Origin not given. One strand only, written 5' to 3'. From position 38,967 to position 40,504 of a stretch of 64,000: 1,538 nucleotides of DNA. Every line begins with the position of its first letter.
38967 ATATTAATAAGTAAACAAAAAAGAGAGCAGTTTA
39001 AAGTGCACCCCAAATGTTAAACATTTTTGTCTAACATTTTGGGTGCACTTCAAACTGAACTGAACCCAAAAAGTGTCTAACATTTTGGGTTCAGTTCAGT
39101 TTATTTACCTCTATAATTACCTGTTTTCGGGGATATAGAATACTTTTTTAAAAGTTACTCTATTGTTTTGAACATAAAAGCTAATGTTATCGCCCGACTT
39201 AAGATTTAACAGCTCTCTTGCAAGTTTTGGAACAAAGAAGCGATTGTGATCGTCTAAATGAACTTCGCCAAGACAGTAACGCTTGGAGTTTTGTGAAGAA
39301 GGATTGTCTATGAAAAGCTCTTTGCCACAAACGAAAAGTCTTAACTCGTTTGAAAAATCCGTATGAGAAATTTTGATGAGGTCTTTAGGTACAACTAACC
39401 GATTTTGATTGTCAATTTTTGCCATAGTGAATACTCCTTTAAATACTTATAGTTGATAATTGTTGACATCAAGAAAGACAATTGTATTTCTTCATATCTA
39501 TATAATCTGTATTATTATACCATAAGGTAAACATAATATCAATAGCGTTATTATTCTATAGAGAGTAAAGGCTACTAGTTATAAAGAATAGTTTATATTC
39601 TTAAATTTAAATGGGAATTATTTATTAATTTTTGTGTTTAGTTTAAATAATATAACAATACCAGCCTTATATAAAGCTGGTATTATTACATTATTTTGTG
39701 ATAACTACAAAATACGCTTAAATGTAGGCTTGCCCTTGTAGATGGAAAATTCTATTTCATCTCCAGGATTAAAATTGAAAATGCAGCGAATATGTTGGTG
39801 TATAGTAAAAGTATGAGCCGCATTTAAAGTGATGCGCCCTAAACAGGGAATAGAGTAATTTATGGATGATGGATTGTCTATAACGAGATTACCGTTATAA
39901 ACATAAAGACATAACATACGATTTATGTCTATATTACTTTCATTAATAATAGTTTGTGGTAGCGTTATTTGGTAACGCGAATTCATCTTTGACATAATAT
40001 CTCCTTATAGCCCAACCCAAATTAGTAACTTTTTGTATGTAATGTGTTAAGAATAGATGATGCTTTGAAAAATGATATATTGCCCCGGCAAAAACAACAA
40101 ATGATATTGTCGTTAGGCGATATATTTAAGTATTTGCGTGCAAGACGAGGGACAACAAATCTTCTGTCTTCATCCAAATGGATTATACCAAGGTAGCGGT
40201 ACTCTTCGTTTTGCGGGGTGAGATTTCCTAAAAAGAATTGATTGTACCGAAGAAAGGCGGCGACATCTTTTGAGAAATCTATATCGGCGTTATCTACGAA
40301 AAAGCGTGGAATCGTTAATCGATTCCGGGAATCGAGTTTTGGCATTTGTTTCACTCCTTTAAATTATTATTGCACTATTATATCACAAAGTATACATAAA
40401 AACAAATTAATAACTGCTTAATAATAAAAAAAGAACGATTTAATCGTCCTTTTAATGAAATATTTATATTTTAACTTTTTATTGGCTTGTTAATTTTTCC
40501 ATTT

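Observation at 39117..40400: Three tandem paralogous MraZ-like small proteins with double D-x-x-x-R half-domains, on their own promoter and away from any dcw cluster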

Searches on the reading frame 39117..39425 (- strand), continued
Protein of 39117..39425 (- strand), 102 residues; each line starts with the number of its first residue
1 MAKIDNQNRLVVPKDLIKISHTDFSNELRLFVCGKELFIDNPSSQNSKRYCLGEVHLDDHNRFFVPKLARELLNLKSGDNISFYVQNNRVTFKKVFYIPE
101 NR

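Call 67: find_encoding_contigs(protein=P0037, flank=5000, max_places=2)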
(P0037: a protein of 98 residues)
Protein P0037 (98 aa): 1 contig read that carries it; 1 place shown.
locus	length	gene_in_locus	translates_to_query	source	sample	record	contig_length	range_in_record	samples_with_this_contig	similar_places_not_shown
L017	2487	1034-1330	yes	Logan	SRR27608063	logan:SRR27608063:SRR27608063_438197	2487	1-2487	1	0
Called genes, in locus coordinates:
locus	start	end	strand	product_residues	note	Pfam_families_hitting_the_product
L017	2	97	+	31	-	?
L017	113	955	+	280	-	PF04294:VanW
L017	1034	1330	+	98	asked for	-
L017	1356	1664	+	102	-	PF04014:MazE_antitoxin (faint)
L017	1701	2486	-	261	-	?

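Call 72: search_protein_families(library=pfam, alignment_id=A3, max_evalue=0.01)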
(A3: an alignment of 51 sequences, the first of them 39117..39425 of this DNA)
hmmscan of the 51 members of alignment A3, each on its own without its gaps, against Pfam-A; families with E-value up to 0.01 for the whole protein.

A. member 1, window:39117-39425:- (102 aa): 1 family
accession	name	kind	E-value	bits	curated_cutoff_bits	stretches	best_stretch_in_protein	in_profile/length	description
PF02381.23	MraZ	-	0.0025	18.2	23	0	3-18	9-24/72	MraZ protein, putative antitoxin-like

B. families by the number of members that match (of 51 scanned): 3 families
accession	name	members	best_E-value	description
PF02381.23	MraZ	28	6.3e-08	MraZ protein, putative antitoxin-like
PF04014.23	MazE_antitoxin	11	5.2e-08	Antidote-toxin recognition MazE, bacterial antitoxin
PF20874.2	Relaxase_M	1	0.00015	Relaxase central domain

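Call 78: list_cluster_members(proteins=[window:40025-40345:-, window:40025-40354:-, window:39117-39425:-, window:39705-39995:-])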
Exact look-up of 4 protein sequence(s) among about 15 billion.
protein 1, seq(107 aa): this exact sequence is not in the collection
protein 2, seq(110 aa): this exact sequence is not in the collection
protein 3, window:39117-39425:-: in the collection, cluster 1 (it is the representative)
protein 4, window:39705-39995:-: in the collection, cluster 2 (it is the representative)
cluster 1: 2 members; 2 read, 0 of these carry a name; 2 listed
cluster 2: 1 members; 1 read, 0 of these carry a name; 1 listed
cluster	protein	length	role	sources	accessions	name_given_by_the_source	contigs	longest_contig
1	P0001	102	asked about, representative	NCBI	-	-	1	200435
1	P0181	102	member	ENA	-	-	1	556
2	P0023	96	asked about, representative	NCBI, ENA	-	-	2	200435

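Call 80: search_solved_structures(query=L009:6838-7242:+, max_evalue=1)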
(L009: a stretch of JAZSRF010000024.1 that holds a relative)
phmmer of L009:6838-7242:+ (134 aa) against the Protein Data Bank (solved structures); distinct sequences matched with E-value up to 1: 5.
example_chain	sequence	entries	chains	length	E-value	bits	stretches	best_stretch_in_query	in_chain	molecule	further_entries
6axf_A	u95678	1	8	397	0.36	14.4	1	83-125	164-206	RAS guanyl-releasing protein 2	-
2dry_A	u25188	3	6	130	0.77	13.3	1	25-59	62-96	29-kDa galactose-binding lectin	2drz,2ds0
2zqo_A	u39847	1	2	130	0.88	13.1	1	25-59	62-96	29-kDa galactose-binding lectin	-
2zqn_A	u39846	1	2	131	0.9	13.1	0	25-59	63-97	29-kDa galactose-binding lectin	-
2rst_A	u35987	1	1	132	0.91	13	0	25-59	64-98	29-kDa galactose-binding lectin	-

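Call 81: search_solved_structures(query=L009:7263-7586:+, max_evalue=1)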
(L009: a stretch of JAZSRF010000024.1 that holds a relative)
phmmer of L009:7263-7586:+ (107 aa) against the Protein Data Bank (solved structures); distinct sequences matched with E-value up to 1: 1.
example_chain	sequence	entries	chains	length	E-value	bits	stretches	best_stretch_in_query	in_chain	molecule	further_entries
8pjs_A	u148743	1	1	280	0.084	16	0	59-79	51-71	SAKeCEref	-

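Call 82: search_protein_families(library=phrogs, proteins=[L009:5414-5980:+, L009:6336-6845:+, L009:6838-7242:+, L009:7263-7586:+, L004:4406-4873:+], max_evalue=0.1)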
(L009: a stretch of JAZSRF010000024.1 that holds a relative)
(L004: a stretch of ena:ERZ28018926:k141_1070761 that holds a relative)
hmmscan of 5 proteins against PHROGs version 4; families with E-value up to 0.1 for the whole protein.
L009:5414-5980:+ (188 aa): 3 families
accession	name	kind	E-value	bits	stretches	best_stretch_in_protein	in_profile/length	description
phrog_4681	-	moron, auxiliary metabolic gene and host takeover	0.0014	19.5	0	6-46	16-53/87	antitoxin from a toxin-antitoxin system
phrog_2438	-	unknown function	0.056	13.7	0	2-37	45-80/326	-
phrog_24839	-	unknown function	0.075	14.2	0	86-112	18-44/79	-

L009:6336-6845:+ (169 aa): 1 family
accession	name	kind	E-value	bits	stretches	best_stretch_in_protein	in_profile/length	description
phrog_3093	-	unknown function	0.045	15.1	1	56-84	51-78/85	-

L009:6838-7242:+ (134 aa): 1 family
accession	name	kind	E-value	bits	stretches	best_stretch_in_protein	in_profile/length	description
phrog_28878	-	unknown function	0.058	14.1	1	93-131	188-226/237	-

L009:7263-7586:+ (107 aa): 0 families

L004:4406-4873:+ (155 aa): 1 family
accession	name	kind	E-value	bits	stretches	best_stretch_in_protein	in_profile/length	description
phrog_12563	-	unknown function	0.067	14.7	0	20-64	17-56/70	-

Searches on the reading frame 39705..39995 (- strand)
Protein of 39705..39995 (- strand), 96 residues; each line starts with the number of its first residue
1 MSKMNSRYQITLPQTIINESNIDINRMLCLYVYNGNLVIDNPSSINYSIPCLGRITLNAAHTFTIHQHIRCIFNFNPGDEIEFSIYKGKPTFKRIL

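Call 3: search_protein_families(library=pfam, proteins=[window:39705-39995:-], max_evalue=10)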
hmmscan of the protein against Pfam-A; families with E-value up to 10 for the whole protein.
window:39705-39995:- (96 aa): 3 families
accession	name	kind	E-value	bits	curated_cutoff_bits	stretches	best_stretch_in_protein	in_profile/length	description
PF04014.23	MazE_antitoxin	-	0.00078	19.8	24.7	1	5-39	5-40/48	Antidote-toxin recognition MazE, bacterial antitoxin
PF08998.16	Epsilon_antitox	-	0.027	15.3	25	1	7-42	2-37/82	Bacterial epsilon antitoxin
PF15937.10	PrlF_antitoxin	-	0.16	12.6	32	1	2-19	2-19/99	prlF antitoxin for toxin YhaV_toxin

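Call 4: search_protein_families(library=ncbifam, proteins=[window:39705-39995:-], max_evalue=10)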
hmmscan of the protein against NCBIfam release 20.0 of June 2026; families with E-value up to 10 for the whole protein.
window:39705-39995:- (96 aa): 1 family
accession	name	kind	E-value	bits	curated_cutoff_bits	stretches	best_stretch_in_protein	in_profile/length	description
NF007429.0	PRK09974.1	equivalog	0.046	13.6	125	1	2-17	15-30/114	type II toxin-antitoxin system PrlF family antitoxin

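Call 5: search_protein_families(library=phrogs, proteins=[window:39705-39995:-], max_evalue=10)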
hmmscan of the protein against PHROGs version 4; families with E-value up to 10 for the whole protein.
window:39705-39995:- (96 aa): 1 family
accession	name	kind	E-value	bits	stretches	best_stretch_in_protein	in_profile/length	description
phrog_4324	-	unknown function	0.26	12.6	1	9-41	14-46/89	-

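Call 38: search_protein_families(library=padloc, proteins=[window:39705-39995:-], max_evalue=1)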
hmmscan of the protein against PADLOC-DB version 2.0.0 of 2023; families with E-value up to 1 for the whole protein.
window:39705-39995:- (96 aa): 0 families

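Call 59: predict_structure(alignment_id=A5)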
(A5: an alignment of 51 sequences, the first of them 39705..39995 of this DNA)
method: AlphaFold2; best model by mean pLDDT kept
length: 96 residues; sequences in the alignment: 51
mean_pLDDT: 95.6   pTM: 0.85
mean pLDDT of the five models: 95.6, 94.9, 94.4, 94.3, 93.1
residues with pLDDT >= 90: 94; 70-90: 2; 50-70: 0; < 50: 0
segments of 3 or more residues with pLDDT < 50: none
pLDDT, mean of each block of 10 residues (from residue 1): 94 97 97 96 93 96 96 96 97 93
secondary structure, 60 per line:
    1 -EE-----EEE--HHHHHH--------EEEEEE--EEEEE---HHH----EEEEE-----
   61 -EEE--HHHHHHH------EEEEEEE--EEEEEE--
elements in order: E9-11 H14-19 E28-33 E36-40 E51-55 E62-64 H67-73 E80-86 E89-94

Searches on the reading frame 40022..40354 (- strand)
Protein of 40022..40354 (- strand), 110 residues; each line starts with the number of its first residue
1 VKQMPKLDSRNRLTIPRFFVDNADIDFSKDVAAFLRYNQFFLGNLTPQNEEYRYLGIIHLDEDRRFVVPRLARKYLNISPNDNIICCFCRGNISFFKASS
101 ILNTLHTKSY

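Call 3: search_protein_families(library=pfam, proteins=[window:40022-40354:-], max_evalue=10)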
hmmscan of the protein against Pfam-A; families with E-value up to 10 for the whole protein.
window:40022-40354:- (110 aa): 1 family
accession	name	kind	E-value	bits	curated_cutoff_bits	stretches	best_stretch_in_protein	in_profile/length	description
PF02381.23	MraZ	-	0.016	15.6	23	1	5-26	8-29/72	MraZ protein, putative antitoxin-like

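Call 4: search_protein_families(library=ncbifam, proteins=[window:40022-40354:-], max_evalue=10)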
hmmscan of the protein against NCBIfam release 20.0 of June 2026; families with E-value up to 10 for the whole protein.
window:40022-40354:- (110 aa): 0 families

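Call 5: search_protein_families(library=phrogs, proteins=[window:40022-40354:-], max_evalue=10)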
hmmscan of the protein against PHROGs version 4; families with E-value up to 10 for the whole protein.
window:40022-40354:- (110 aa): 3 families
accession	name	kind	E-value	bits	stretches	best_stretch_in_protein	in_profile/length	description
phrog_4681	-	moron, auxiliary metabolic gene and host takeover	0.059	14.3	0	59-84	9-34/87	antitoxin from a toxin-antitoxin system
phrog_4851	-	unknown function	0.22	12.1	0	31-63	50-81/305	-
phrog_11254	-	DNA, RNA and nucleotide metabolism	0.36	11.2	1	9-33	136-160/293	DnaA-like replication initiation protein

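Call 38: search_protein_families(library=padloc, proteins=[window:40022-40354:-], max_evalue=1)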
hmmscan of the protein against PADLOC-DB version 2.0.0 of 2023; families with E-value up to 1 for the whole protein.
window:40022-40354:- (110 aa): 0 families
